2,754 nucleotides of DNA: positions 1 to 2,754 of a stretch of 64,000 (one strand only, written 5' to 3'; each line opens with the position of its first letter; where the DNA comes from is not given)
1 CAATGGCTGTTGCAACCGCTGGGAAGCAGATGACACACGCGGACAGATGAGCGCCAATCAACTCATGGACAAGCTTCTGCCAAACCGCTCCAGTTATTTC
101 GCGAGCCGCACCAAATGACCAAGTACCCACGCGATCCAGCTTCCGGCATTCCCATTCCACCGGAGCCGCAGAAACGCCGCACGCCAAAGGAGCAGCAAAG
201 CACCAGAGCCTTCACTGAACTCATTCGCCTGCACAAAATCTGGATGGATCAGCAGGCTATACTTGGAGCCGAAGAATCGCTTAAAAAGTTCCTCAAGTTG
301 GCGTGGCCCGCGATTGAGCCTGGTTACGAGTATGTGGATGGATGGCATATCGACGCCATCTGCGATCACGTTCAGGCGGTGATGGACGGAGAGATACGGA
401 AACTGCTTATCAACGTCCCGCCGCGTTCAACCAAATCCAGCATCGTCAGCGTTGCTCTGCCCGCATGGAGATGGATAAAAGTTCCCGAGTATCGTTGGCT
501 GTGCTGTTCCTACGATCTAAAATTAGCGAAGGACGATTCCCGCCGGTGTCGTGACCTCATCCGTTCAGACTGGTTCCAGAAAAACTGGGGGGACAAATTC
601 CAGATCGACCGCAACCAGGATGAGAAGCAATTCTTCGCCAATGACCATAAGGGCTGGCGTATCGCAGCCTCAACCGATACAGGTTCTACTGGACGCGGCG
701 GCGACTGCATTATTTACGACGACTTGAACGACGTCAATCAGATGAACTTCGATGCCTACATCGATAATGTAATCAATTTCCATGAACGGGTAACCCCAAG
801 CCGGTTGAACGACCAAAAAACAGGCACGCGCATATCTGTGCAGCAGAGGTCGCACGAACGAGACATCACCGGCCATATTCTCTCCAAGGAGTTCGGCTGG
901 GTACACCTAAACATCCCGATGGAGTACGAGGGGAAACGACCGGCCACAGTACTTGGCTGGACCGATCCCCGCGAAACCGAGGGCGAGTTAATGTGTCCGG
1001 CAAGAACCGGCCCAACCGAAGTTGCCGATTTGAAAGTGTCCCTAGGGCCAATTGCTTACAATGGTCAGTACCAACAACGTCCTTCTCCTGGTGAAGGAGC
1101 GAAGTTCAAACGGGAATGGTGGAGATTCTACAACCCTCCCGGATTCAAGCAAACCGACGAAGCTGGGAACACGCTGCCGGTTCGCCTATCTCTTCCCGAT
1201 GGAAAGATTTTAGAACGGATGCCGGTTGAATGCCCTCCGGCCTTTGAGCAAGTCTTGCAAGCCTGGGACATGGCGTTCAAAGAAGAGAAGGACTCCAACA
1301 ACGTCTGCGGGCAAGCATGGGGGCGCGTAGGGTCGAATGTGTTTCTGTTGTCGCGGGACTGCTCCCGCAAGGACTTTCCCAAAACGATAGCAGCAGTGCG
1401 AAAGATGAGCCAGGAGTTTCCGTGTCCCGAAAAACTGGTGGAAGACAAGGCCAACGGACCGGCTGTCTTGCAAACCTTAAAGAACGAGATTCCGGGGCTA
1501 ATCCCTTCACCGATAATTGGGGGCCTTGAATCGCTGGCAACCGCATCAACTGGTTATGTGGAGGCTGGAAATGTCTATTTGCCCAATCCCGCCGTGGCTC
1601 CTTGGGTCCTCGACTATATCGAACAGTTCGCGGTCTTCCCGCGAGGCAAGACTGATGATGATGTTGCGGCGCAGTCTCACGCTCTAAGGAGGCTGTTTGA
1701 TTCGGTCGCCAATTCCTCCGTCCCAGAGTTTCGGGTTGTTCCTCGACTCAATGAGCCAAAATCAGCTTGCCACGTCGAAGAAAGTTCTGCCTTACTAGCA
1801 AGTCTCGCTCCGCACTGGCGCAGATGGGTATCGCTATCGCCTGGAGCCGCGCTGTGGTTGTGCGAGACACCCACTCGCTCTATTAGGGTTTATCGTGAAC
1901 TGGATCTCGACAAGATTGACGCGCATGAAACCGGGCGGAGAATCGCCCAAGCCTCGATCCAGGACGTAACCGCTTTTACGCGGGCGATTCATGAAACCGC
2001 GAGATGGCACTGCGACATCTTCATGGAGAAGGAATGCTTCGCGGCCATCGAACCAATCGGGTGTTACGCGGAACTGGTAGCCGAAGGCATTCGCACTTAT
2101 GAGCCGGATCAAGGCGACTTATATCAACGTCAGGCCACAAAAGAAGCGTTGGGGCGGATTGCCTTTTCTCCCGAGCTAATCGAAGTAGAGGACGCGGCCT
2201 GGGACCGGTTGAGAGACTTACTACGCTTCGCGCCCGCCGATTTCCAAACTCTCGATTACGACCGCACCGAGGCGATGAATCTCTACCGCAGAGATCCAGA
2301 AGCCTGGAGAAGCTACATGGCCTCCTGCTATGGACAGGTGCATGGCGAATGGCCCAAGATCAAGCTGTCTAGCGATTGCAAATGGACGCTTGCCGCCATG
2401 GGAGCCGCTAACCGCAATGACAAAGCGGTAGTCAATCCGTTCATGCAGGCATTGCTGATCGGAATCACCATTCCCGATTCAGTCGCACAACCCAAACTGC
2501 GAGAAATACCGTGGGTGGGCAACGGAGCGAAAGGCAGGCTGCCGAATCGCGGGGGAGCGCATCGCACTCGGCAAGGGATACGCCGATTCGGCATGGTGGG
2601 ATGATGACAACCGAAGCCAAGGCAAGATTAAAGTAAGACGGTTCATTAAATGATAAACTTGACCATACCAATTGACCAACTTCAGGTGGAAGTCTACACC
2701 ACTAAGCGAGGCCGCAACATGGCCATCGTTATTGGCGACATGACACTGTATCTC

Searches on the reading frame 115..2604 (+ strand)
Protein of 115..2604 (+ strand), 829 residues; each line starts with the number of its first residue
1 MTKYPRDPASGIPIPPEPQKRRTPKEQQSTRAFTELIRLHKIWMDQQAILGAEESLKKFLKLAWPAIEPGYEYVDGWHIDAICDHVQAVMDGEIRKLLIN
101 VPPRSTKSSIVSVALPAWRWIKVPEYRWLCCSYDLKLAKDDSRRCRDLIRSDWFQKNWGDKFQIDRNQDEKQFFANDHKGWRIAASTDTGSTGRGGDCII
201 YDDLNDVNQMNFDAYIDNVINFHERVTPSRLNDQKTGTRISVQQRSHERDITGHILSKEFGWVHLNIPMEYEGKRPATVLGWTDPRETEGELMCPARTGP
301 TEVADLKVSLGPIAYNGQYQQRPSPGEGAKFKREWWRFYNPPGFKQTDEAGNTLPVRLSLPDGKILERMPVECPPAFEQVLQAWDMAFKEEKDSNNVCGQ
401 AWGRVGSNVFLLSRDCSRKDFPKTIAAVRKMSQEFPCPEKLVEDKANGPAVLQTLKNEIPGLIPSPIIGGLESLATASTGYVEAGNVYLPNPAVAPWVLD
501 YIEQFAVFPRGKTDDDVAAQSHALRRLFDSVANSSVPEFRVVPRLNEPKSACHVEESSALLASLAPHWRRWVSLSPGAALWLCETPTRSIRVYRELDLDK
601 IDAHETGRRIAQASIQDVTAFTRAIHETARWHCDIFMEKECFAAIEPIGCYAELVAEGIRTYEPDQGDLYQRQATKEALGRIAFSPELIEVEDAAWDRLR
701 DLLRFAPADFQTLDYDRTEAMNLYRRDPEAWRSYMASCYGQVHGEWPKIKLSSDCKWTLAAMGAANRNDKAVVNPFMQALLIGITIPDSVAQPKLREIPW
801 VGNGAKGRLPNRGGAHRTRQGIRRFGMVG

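Call 10: search_protein_families(library=pfam, proteins=[window:115-2601:+], max_evalue=0.001)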
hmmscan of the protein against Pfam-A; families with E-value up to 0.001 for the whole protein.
window:115-2601:+ (829 aa): 0 families

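Call 35: search_protein_families(library=phrogs, proteins=[window:115-2601:+], max_evalue=0.00001)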
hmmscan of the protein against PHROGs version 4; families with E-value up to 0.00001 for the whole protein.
window:115-2601:+ (829 aa): 3 families
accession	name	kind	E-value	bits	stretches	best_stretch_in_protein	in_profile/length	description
phrog_38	-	head and packaging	1.8e-81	275.9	1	41-538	259-714/760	terminase large subunit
phrog_4758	-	head and packaging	4.6e-39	135.2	1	52-271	16-237/243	terminase large subunit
phrog_5573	-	head and packaging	2.8e-27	96.7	1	284-525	22-232/250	terminase large subunit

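Call 44: search_dna_similar(query=window:115-2601:+, collection=phages, mode=protein, max_rows=15)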
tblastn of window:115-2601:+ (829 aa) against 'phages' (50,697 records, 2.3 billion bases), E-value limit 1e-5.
Records with a match: 1512; places in all: 1515; records where one place covers at least 80% of the query: 0.
Best place of each record, by identity: <60% 1512.
By first word of the organism name: Klebsiella 443; Escherichia 287; Microbacterium 136; Vibrio 75; Acinetobacter 51; Bacteriophage 41; Xanthomonas 39; Helicobacter 38; Shigella 29; Yersinia 25; and 71 more.
By host as written in the record: - 198; Klebsiella pneumoniae 194; Escherichia coli 80; Microbacterium foliorum NRRL B-24224 51; Microbacterium foliorum NRRL B-24224 SEA 43; Escherichia coli DSM 12242 43; Helicobacter pylori 30; Microbacterium paraoxydans NWU1 27; and 384 more.
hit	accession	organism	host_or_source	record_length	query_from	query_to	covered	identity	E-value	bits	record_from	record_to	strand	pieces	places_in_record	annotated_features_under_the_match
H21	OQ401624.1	Roseobacter phage CRP-902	Roseobacter sp. FZCC0083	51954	55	527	57%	36.7%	2e-77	281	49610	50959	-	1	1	terminase large subunit | terminase small subunit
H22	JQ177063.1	Aeromonas phage vB_AsaM-56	Aeromonas salmonicida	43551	44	528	59%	35.8%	7e-72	264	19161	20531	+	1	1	putative TerL large-subunit terminase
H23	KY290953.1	Aeromonas phage 51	Aeromonas salmonicida HER1108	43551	44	528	59%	35.8%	7e-72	264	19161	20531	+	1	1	terminase large subunit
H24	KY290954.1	Aeromonas phage 56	Aeromonas salmonicida HER1084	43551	44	528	59%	35.8%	7e-72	264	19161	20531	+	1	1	terminase large subunit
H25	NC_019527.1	Aeromonas phage vB_AsaM-56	Aeromonas salmonicida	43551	44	528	59%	35.8%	7e-72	264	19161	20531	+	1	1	terminase large subunit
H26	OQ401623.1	Roseobacter phage CRP-901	Roseobacter sp. FZCC0083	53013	55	527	57%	36.5%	3e-78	283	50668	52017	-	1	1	terminase large subunit | terminase small subunit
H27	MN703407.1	Microbacterium phage Leaf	Microbacterium paraoxydans NWU1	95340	80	649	69%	28.9%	4e-38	160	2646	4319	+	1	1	5: terminase | 6: hypothetical protein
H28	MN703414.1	Microbacterium phage Dewdrop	Microbacterium paraoxydans NWU1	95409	80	649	69%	28.9%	4e-38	160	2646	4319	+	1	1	5: terminase | 6: hypothetical protein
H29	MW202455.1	Caudoviricetes sp.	Manatee Spring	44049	52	533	58%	33.3%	3e-54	210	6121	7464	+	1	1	large terminase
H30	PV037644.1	Bacillus phage vB_BcM_CUBc25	Bacillus cereus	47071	78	526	54%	35.2%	3e-54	210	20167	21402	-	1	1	terminase large subunit | hypothetical protein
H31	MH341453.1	Listeria phage PSU-VKH-LP041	Listeria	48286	78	528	54%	33.9%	5e-52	204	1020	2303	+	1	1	terminase large subunit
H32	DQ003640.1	Listeria phage B054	Listeria monocytogenes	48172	78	528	54%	33.9%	5e-52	204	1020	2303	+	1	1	terL: TerL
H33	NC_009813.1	Listeria phage B054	Listeria monocytogenes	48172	78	528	54%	33.9%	5e-52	204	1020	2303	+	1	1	terL: terminase large subunit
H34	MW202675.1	Caudoviricetes sp.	Manatee Spring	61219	53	527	57%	32.0%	1e-58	224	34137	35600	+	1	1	terminase large subunit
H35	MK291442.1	Paracoccus phage vB_PkoS_Pkon1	Paracoccus kondratievae NCIMB 13773T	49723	55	533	58%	31.6%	4e-57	219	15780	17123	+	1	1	terminase large subunit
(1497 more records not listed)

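Call 76: find_encoding_contigs(protein=window:115-2604:+, flank=7000, max_places=3)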
Protein window:115-2604:+ (829 aa): 2 contigs read that carry it; 1 place shown.
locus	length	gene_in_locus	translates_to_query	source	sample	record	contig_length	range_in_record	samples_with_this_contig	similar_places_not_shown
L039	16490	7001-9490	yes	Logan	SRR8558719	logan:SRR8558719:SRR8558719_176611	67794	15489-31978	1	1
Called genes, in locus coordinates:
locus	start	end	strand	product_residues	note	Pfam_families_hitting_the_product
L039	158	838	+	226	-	PF03592:Terminase_2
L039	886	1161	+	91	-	-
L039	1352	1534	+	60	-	-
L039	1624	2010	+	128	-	PF13730:HTH_36, PF12802:MarR_2 (weak)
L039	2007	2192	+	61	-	-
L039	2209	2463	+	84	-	-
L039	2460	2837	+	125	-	-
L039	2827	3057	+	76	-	-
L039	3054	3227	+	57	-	-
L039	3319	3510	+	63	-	-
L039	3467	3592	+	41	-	-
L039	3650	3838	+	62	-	-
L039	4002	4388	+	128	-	-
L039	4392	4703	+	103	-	-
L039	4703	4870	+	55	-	-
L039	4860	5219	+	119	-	-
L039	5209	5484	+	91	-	-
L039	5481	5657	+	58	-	-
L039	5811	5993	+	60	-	-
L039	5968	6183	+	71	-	-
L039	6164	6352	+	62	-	-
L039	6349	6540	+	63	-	-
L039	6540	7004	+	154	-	-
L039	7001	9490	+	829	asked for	-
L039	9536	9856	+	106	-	-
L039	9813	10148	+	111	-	-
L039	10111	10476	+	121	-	-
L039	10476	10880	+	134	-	-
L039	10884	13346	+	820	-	-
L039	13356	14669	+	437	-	-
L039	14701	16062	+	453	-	-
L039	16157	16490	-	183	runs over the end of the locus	PF13392:HNH_3 (weak)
